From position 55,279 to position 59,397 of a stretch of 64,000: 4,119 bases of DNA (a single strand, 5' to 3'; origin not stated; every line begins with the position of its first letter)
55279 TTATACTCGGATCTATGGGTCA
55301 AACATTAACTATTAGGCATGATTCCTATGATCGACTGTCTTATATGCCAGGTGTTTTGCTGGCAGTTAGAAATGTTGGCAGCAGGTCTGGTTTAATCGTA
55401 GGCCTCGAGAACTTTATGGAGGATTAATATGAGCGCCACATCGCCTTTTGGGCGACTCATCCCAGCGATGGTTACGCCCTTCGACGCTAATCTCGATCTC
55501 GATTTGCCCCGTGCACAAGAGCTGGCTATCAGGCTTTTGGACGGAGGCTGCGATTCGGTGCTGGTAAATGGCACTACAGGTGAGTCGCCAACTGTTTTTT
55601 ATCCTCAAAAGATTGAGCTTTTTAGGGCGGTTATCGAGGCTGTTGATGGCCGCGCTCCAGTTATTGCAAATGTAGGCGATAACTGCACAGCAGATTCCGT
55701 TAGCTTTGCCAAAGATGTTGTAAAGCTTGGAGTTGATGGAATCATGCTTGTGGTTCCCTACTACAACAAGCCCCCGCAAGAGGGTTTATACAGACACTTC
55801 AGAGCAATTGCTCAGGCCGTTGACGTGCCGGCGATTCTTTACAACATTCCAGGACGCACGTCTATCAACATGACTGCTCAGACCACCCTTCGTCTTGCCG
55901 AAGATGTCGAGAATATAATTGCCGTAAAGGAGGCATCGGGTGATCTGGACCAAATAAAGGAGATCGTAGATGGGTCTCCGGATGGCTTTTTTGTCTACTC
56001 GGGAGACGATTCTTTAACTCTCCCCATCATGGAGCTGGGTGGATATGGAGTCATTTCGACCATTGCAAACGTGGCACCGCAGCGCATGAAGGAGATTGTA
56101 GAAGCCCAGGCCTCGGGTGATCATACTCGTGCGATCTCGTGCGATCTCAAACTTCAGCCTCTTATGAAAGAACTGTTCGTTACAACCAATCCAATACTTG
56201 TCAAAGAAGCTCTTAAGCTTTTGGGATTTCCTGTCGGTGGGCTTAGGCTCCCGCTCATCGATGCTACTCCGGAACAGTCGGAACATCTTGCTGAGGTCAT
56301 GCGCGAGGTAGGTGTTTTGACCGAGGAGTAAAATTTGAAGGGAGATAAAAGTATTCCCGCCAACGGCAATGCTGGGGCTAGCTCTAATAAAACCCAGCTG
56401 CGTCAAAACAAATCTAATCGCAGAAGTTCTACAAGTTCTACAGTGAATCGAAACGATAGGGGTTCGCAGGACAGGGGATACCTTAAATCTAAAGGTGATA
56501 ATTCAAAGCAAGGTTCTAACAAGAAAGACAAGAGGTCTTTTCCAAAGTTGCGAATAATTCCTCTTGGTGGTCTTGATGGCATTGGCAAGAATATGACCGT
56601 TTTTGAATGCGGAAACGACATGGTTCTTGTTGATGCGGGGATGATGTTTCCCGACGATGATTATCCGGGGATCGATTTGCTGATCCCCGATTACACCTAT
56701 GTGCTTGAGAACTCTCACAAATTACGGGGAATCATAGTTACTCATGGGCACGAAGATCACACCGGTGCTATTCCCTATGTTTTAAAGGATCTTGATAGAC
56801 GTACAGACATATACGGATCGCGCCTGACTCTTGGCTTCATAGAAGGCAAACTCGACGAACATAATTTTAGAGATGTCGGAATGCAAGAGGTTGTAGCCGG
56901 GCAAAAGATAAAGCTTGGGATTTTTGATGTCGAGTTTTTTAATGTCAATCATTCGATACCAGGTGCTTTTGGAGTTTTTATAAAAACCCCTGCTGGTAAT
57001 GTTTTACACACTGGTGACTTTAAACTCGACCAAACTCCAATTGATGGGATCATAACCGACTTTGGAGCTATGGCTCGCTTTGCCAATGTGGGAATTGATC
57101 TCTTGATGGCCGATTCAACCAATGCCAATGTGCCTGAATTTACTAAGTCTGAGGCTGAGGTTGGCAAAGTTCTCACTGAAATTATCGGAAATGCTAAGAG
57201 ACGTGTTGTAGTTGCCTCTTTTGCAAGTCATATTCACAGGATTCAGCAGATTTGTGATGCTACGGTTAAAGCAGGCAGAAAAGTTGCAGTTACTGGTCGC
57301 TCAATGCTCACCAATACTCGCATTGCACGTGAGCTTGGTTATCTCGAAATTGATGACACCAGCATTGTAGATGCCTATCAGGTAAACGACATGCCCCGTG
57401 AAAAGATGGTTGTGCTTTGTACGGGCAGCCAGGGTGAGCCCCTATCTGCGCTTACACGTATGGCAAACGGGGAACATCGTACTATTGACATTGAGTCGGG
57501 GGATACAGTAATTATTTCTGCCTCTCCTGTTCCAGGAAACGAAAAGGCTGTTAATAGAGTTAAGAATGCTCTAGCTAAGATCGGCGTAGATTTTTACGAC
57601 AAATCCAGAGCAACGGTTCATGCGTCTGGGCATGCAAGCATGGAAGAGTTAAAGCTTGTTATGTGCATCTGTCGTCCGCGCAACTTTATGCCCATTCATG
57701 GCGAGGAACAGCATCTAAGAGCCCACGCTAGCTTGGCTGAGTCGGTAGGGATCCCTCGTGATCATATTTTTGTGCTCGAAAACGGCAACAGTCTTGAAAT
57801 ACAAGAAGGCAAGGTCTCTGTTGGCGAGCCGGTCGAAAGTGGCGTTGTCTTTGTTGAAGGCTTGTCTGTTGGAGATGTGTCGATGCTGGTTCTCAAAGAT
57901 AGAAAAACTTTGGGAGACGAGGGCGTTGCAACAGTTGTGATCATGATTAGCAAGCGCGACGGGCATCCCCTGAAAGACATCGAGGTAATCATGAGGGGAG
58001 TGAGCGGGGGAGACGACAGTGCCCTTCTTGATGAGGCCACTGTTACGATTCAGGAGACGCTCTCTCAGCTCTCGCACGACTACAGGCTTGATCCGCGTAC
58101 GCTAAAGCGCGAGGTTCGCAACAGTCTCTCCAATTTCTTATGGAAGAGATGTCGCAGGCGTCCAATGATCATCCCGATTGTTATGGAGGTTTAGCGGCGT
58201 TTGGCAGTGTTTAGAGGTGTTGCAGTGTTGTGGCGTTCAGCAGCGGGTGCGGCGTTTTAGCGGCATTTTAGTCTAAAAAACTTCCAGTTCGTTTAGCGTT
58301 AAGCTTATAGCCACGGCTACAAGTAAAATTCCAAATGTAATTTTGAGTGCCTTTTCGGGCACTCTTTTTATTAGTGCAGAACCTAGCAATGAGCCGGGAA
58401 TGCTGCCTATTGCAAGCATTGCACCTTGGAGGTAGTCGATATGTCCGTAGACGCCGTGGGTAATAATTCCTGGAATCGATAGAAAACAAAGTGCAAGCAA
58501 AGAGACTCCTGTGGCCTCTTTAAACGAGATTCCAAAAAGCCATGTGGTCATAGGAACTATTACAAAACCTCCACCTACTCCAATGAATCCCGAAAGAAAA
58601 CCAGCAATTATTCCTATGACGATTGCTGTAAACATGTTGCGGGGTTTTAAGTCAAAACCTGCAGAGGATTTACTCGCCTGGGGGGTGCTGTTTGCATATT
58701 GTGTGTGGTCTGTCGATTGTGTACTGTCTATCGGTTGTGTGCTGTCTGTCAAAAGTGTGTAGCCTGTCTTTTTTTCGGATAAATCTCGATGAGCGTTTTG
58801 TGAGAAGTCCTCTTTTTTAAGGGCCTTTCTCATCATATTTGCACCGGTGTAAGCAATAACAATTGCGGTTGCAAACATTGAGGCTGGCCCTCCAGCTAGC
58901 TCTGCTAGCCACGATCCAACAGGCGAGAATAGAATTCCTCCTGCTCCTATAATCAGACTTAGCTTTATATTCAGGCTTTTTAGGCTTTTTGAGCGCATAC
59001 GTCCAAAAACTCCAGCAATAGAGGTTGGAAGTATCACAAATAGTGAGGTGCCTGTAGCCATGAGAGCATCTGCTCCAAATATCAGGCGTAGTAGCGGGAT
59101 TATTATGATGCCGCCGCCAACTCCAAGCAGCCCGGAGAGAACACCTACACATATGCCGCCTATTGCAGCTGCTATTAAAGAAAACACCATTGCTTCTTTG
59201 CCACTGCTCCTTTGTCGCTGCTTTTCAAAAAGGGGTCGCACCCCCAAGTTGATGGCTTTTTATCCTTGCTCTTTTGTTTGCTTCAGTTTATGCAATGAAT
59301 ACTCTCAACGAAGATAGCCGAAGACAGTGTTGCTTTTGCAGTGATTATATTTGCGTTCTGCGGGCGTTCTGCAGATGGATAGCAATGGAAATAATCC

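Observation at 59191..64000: Decayed accessory/defence islet at the window end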

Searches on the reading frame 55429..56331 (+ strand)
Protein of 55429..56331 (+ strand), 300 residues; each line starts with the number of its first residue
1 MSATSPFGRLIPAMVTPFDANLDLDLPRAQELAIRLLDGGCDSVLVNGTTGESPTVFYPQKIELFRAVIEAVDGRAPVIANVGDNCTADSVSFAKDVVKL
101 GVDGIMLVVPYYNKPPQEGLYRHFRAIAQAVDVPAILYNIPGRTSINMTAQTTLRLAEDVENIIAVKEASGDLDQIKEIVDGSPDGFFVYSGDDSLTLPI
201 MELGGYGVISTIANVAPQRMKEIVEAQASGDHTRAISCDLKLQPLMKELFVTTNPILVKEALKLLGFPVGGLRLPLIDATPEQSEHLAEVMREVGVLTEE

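Call 14: find_encoding_contigs(protein=window:55429-56331:+, flank=10000, max_places=8)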
Protein window:55429-56331:+ (300 aa): no gene with exactly this product is on record in the collection.

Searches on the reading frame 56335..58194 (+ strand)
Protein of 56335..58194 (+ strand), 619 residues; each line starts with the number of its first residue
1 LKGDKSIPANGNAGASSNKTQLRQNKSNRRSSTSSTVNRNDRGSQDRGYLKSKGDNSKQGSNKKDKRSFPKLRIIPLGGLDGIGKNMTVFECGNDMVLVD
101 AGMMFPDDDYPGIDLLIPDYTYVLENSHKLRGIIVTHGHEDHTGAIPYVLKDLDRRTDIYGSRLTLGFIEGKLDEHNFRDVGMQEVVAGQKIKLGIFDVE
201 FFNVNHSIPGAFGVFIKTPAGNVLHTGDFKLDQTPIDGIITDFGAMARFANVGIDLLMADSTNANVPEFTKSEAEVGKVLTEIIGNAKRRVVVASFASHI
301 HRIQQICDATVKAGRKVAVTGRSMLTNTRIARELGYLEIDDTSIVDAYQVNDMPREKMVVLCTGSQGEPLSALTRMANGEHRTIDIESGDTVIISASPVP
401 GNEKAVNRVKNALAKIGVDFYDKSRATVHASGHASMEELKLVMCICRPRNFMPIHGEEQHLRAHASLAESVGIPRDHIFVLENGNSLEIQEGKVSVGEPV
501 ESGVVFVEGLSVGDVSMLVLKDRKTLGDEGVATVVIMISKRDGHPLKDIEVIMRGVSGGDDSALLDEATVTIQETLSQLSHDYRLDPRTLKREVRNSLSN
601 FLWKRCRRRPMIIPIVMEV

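Call 33: find_homologous_proteins(query=window:56335-58194:+, max_evalue=1e-30)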
Query window:56335-58194:+ (619 aa): 8000 proteins with E <= 1e-30 among 8000 candidates; the best 120 are listed.
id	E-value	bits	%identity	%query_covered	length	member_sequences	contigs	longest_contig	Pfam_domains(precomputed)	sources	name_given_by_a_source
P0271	0.0e+0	1387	100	100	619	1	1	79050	PF17770.8,PF12706.14,PF22505.2,PF07521.18,PF00753.34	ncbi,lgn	-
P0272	0.0e+0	1086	81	95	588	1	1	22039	PF17770.8,PF12706.14,PF22505.2,PF07521.18,PF00753.34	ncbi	-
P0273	0.0e+0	1084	80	97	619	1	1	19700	PF17770.8,PF12706.14,PF22505.2,PF07521.18,PF00753.34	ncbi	-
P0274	0.0e+0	1053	77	99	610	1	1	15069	PF17770.8,PF12706.14,PF22505.2,PF07521.18,PF00753.34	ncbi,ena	-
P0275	0.0e+0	1045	73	100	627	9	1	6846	PF17770.8,PF12706.14,PF22505.2,PF07521.18,PF00753.34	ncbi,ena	-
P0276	0.0e+0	1029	73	100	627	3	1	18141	PF17770.8,PF12706.14,PF22505.2,PF07521.18,PF00753.34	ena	-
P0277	3.3e-298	1008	78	91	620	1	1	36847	PF17770.8,PF12706.14,PF22505.2,PF07521.18,PF00753.34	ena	-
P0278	8.9e-297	1004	75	94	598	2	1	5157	PF17770.8,PF12706.14,PF22505.2,PF07521.18,PF00753.34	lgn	-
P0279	5.0e-296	1001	72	100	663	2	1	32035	PF17770.8,PF12706.14,PF22505.2,PF07521.18,PF00753.34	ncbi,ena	-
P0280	1.5e-295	1000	74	96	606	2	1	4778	PF17770.8,PF12706.14,PF22505.2,PF07521.18,PF00753.34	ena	-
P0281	4.6e-295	998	78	89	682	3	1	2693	PF17770.8,PF12706.14,PF22505.2,PF07521.18,PF00753.34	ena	-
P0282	1.3e-290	983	72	94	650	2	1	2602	PF17770.8,PF12706.14,PF22505.2,PF07521.18,PF00753.34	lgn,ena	-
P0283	2.2e-289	979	75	89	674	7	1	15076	PF17770.8,PF12706.14,PF22505.2,PF07521.18,PF00753.34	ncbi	-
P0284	8.6e-287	971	76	89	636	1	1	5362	PF17770.8,PF12706.14,PF22505.2,PF07521.18,PF00753.34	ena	-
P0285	1.3e-283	960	77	86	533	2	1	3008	PF17770.8,PF12706.14,PF22505.2,PF07521.18,PF00753.34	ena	-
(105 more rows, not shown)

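Call 34: find_encoding_contigs(protein=P0271, flank=10000, max_places=6)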
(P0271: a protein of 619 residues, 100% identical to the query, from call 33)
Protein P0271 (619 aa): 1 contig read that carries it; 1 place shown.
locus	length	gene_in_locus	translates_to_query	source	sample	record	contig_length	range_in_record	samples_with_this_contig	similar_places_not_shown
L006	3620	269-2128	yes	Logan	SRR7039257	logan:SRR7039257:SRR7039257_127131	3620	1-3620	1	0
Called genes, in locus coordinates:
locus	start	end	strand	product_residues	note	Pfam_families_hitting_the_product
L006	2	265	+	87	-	?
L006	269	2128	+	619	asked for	PF00753:Lactamase_B (faint), PF12706:Lactamase_B_2, PF22505:RNase_J_b_CASP, PF07521:RMMBL, PF17770:RNase_J_C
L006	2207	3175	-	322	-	PF01925:TauE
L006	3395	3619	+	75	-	?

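Call 36: find_related_loci(query=A2, collection=genome_contigs, flank=10000)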
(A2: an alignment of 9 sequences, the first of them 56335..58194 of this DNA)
Query A2 (619 aa) in genome_contigs; peptide patterns used: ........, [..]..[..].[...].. (x = any residue, [..] = any of these).
600 stretches matched a pattern (row limit reached: there are more); 556 encode a relative of the query (tblastn E <= 1e-3); the best 80 are kept; 80 distinct loci.
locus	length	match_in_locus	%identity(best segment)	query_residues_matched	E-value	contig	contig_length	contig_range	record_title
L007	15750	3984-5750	80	19-619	0e+0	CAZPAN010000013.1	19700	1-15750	MAG TPA_asm: uncultured Coriobacteriaceae bacterium isolate SRP141132_co4_130 genome assembly, contig: NODE_2550_length_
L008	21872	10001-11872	74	4-619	0e+0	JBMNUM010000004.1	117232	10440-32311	MAG: Coriobacteriales bacterium isolate SBF912SR2HQ0059 scaffold_602_c1, whole genome shotgun sequence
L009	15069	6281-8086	77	10-619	0e+0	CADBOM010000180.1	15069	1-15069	MAG: uncultured Coriobacteriaceae bacterium isolate RUG14153 genome assembly, contig: RUG14153_asm_180, whole genome sho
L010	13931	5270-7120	60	16-619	0e+0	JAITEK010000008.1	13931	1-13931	MAG: Coriobacteriales bacterium isolate Nm470_bin52 k119_295654, whole genome shotgun sequence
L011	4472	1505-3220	63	48-619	0e+0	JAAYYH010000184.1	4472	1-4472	MAG: Coriobacteriaceae bacterium isolate AS06rmzACSIP_215 406334_AS06, whole genome shotgun sequence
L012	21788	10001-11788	61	28-619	0e+0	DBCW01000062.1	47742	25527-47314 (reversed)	MAG TPA_asm: Eggerthellales bacterium UBA948 UBA948_contig_18753, whole genome shotgun sequence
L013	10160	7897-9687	61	15-619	0e+0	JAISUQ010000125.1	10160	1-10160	MAG: Coriobacteriales bacterium isolate Md513_bin86 k119_1590614, whole genome shotgun sequence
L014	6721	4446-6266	59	12-619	0e+0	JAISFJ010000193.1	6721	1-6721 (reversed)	MAG: Coriobacteriales bacterium isolate Gx485_bin30 k119_529809, whole genome shotgun sequence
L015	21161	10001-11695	61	51-619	0e+0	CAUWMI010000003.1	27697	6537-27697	MAG: uncultured Slackia sp. isolate SRS10476988__bin21 genome assembly, contig: SRS10476988_NODE_842_length_27697_cov_5.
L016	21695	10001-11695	61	51-619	0e+0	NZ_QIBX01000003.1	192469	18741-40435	Slackia equolifaciens strain DSM 24851 DSM24851T_contig_003, whole genome shotgun sequence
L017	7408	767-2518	59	12-619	0e+0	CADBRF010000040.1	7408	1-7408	MAG: uncultured Coriobacteriaceae bacterium isolate RUG14224 genome assembly, contig: RUG14224_asm_40, whole genome shot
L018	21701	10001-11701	61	51-619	0e+0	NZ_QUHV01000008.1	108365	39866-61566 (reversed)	Collinsella sp. AF08-23 AF08-23.Scaf8, whole genome shotgun sequence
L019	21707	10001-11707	60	47-619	0e+0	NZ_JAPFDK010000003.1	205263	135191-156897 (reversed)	MAG: Slackia sp. isolate bin_32_DannyCat k141_4869, whole genome shotgun sequence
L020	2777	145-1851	60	47-619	0e+0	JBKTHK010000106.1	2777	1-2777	MAG: Slackia sp. isolate 19-1_50 NODE_19905_length_2777_cov_2.265246, whole genome shotgun sequence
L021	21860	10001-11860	56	2-619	0e+0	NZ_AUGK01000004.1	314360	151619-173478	Adlercreutzia mucosicola DSM 19490 G503DRAFT_scaffold00003.3_C, whole genome shotgun sequence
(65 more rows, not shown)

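Call 40: search_protein_families(library=pfam, proteins=[L007:6807-7685:-, L007:7666-10377:-, L007:10428-11438:-, L007:11590-12582:-, L007:12780-14048:-, L009:9730-11124:+, L009:11036-12415:+, L009:12711-13514:-, L009:13862-15067:-, L009:13351-13998:+], max_evalue=0.00001)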
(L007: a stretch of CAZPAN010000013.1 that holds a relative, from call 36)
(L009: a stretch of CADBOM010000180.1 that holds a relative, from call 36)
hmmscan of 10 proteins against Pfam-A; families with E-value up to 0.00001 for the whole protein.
L007:6807-7685:- (292 aa): 2 families
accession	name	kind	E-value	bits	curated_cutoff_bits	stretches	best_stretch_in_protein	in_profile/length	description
PF13247.11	Fer4_11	-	3.9e-19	69.2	26.2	1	64-159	2-99/100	4Fe-4S dicluster domain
PF13620.12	CarboxypepD_reg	-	1.8e-10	41.4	32.3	1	188-251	2-64/82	Carboxypeptidase regulatory-like domain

L007:7666-10377:- (903 aa): 2 families
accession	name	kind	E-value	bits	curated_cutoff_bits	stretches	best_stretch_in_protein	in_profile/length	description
PF00384.28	Molybdopterin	-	7.3e-22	78.3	24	1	118-602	1-352/353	Molybdopterin oxidoreductase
PF01568.27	Molydop_binding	-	1.7e-18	67.1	26.8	1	735-847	5-99/110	Molydopterin dinucleotide binding domain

L007:10428-11438:- (336 aa): 1 family
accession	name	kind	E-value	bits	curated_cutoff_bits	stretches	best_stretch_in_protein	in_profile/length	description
PF01208.23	URO-D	-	5.2e-09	36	23.9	1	139-276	166-298/346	Uroporphyrinogen decarboxylase (URO-D)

L007:11590-12582:- (330 aa): 1 family
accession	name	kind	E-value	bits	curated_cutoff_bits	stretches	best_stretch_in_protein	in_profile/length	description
PF00126.33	HTH_1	-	8.6e-15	54.9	26.6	1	4-59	2-57/60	Bacterial regulatory helix-turn-helix protein, lysR family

L007:12780-14048:- (422 aa): 1 family
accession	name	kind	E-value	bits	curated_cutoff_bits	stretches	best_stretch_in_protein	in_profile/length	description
PF07690.21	MFS_1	-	4.7e-45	154.4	33.4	1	25-343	1-321/347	Major Facilitator Superfamily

L009:9730-11124:+ (464 aa): 1 family
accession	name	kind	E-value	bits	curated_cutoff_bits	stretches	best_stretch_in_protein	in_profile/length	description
PF07690.21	MFS_1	-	1e-35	123.7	33.4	1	72-411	3-347/347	Major Facilitator Superfamily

L009:11036-12415:+ (459 aa): 1 family
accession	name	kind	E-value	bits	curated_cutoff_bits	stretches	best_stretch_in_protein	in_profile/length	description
PF07690.21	MFS_1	-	4.1e-36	125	33.4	1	77-419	4-347/347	Major Facilitator Superfamily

L009:12711-13514:- (267 aa): 4 families
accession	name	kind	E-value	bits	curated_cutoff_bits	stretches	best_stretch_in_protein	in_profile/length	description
PF13561.12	adh_short_C2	-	5e-66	223.1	27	1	17-258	1-236/236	Enoyl-(Acyl carrier protein) reductase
PF00106.31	adh_short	-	1.2e-53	182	26.6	1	11-199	1-189/195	short chain dehydrogenase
PF08659.16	KR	-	2.5e-11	44.2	22.6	1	12-175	2-165/180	KR domain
PF23441.1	SDR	-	1e-07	32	27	1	7-258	4-256/258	SDR-like rossmann domain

L009:13862-15067:- (401 aa): 0 families

L009:13351-13998:+ (215 aa): 0 families

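Call 67: search_protein_families(library=pfam, proteins=[L007:14489-15028:-, L007:14866-15720:-, L007:14950-15711:+, L007:13372-13902:+], max_evalue=0.01)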
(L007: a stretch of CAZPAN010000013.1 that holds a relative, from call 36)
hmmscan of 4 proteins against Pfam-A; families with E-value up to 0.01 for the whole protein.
L007:14489-15028:- (179 aa): 0 families

L007:14866-15720:- (284 aa): 12 families
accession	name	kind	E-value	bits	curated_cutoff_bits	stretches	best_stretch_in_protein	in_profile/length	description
PF13847.12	Methyltransf_31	-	1.6e-34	119.1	27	1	1-144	7-133/145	Methyltransferase domain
PF13649.12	Methyltransf_25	-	4.9e-18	66.1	27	1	2-104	2-97/97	Methyltransferase domain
PF08241.18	Methyltransf_11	-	8.6e-18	65.2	21.2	1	2-108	1-95/95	Methyltransferase domain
PF08242.18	Methyltransf_12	-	8.4e-13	49.3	30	1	2-106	1-98/98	Methyltransferase domain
PF01209.24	Ubie_methyltran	-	8.4e-13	48.6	20.1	1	1-107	51-150/233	ubiE/COQ5 methyltransferase family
PF13489.12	Methyltransf_23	-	5.3e-09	36.4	27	1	2-150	27-159/164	Methyltransferase domain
PF05148.21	Methyltransf_8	-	8.6e-05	22.9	27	1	64-111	113-159/219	Hypothetical methyltransferase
PF01728.25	FtsJ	-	0.00035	21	24.1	1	2-89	26-107/181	FtsJ-like methyltransferase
PF20922.3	Anamorsin_N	-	0.00093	19.4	27.1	1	38-113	17-92/163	Anamorsin, N-terminal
PF01135.25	PCMT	-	0.0025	18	20.3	1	2-59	78-131/210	Protein-L-isoaspartate(D-aspartate) O-methyltransferase (PCMT)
PF24675.1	NpmA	-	0.003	17.3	60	1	1-66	27-91/214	16S rRNA (adenine(1408)-N(1))-methyltransferase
PF06325.19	PrmA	-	0.0063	16.5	22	1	2-115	166-265/296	Ribosomal protein L11 methyltransferase (PrmA)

L007:14950-15711:+ (253 aa): 0 families

L007:13372-13902:+ (176 aa): 0 families

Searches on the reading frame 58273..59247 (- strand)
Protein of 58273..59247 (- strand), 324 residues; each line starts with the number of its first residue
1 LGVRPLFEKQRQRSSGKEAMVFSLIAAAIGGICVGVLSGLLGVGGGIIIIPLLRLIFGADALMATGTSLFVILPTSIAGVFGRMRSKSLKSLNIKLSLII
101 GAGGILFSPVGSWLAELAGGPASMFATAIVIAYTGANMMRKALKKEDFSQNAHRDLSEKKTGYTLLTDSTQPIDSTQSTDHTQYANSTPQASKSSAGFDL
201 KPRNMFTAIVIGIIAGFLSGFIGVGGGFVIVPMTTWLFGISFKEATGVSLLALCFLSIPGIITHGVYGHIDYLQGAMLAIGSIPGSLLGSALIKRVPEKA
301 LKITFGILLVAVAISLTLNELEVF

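Call 4: search_protein_families(library=pfam, proteins=[window:58273-59247:-], max_evalue=0.01)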
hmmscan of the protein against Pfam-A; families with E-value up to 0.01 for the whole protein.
window:58273-59247:- (324 aa): 1 family
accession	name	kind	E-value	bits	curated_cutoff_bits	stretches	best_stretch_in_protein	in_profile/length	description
PF01925.25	TauE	-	3.6e-48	164.7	32.6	1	28-316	2-237/237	Sulfite exporter TauE/SafE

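Call 13: find_related_loci(query=window:58273-59247:-, collection=genome_contigs, flank=10000)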
Query window:58273-59247:- (324 aa) in genome_contigs; peptide patterns used: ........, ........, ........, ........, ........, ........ (x = any residue, [..] = any of these).
599 stretches matched a pattern, but none encodes a relative of the query by tblastn (E <= 1e-3).
